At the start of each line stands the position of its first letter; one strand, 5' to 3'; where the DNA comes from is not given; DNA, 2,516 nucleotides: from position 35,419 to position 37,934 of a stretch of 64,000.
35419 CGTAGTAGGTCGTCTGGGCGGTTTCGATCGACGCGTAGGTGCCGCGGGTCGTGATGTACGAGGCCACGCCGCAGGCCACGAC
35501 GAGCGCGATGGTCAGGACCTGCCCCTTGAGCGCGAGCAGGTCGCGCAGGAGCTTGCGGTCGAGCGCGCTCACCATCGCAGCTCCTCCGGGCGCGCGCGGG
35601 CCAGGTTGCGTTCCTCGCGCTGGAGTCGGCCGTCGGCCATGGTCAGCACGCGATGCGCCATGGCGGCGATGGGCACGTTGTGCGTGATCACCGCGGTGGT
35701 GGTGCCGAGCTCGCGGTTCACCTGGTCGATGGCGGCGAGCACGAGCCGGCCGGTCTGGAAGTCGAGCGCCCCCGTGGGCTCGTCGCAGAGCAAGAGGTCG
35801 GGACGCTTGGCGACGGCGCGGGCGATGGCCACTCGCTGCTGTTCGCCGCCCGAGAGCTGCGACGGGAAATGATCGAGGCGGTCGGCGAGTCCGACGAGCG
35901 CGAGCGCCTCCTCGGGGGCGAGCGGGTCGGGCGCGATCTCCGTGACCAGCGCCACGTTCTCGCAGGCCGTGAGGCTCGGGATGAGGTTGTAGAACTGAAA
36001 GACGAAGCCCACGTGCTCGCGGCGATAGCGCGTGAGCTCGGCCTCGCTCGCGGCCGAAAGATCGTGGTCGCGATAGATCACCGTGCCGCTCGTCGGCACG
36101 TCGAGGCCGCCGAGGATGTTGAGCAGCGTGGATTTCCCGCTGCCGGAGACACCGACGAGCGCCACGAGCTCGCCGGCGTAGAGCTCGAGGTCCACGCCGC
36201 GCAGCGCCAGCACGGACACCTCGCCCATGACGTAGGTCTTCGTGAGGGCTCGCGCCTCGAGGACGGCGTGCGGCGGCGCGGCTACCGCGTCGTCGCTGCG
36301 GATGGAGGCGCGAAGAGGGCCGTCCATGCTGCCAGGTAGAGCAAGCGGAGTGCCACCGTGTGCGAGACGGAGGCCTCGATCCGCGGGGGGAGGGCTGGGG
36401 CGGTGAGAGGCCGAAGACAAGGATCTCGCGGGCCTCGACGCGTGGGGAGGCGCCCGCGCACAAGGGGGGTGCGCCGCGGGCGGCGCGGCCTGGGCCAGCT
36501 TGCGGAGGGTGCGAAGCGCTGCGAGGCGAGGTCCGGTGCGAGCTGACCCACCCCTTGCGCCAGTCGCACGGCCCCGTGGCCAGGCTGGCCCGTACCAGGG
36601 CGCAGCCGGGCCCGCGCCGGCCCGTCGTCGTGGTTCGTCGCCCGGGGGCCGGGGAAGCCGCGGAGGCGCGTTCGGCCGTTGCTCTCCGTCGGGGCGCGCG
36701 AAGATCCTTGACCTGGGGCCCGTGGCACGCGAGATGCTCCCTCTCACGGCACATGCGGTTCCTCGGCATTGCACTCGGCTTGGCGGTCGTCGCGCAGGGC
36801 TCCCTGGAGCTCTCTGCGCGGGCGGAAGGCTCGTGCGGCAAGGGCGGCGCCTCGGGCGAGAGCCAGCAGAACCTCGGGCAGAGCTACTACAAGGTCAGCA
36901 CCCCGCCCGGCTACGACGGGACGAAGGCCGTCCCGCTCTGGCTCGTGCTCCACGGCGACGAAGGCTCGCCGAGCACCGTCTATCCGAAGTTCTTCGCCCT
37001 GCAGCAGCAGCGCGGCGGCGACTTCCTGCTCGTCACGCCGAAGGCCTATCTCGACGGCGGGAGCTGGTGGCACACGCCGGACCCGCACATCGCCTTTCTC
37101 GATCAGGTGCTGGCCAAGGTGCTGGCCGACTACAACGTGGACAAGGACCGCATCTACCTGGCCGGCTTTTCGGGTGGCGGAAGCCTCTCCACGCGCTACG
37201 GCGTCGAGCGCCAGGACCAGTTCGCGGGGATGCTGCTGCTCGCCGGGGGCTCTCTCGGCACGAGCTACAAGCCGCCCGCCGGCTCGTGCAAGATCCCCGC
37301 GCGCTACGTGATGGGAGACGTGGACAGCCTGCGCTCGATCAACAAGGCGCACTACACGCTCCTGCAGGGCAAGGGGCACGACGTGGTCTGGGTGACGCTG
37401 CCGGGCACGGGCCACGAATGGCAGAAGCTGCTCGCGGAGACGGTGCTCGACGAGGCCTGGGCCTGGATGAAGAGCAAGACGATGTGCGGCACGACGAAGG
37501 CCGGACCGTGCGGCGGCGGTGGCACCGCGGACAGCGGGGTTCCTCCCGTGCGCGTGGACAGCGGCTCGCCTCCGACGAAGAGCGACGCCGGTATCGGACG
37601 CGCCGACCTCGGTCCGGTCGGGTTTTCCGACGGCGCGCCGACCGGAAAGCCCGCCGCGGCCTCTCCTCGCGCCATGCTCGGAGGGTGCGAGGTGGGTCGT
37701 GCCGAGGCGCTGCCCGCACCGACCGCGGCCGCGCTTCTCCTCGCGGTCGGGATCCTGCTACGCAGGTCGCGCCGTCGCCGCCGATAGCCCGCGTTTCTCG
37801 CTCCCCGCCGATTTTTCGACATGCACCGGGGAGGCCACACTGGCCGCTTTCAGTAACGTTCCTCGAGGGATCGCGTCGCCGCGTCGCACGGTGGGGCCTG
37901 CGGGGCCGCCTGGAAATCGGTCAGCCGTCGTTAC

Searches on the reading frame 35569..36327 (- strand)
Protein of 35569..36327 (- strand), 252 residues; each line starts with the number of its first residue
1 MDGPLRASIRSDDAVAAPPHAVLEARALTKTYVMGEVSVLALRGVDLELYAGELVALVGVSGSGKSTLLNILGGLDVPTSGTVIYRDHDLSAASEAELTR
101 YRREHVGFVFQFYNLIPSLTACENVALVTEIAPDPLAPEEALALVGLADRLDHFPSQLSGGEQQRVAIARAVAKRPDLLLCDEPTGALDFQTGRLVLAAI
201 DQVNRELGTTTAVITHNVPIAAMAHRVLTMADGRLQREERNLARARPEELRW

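Call 55: search_protein_families(library=pfam, proteins=[window:35569-36327:-], max_evalue=0.001)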
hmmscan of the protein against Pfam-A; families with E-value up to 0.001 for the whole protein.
window:35569-36327:- (252 aa): 1 family
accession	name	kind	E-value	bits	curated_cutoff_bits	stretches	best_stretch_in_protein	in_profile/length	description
PF00005.33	ABC_tran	-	1.5e-34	120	25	1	42-185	1-136/137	ABC transporter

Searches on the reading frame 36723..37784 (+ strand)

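Call 34: search_protein_families(library=pfam, proteins=[window:36723-37784:+], max_evalue=0.01)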
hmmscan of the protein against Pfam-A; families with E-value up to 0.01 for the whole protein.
window:36723-37784:+ (354 aa): 4 families
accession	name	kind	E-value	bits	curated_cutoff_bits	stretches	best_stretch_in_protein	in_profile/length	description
PF07859.19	Abhydrolase_3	-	0.00078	19.7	25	0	128-174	58-107/210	alpha/beta hydrolase fold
PF20434.5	BD-FAE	-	0.0027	17.7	26.8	1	135-165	82-113/215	BD-FAE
PF02230.22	Abhydrolase_2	-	0.006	16.9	23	1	134-176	97-139/217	Phospholipase/Carboxylesterase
PF10503.15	Esterase_PHB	-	0.01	15.6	23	0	130-181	85-136/219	Esterase PHB depolymerase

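Call 89: search_protein_families(library=ncbifam, proteins=[window:36723-37784:+], max_evalue=0.01)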
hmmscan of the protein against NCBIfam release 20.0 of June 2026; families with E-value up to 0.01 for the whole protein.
window:36723-37784:+ (354 aa): 3 families
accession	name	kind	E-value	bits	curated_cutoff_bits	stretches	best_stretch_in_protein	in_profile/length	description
NF050058.1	e_dPHAscl_type1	hypoth_equivalog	4e-15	56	150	1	49-185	3-147/276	extracellular catalytic domain type 1 short-chain-length polyhydroxyalkanoate depolymerase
TIGR01840.1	esterase_phb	subfamily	4.1e-07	29.7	107.85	1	115-181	63-134/213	PHB depolymerase family esterase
NF050057.1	e_dPHAmcl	equivalog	0.00058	19.2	270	1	124-243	118-246/252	extracellular medium-chain-length polyhydroxyalkanoate depolymerase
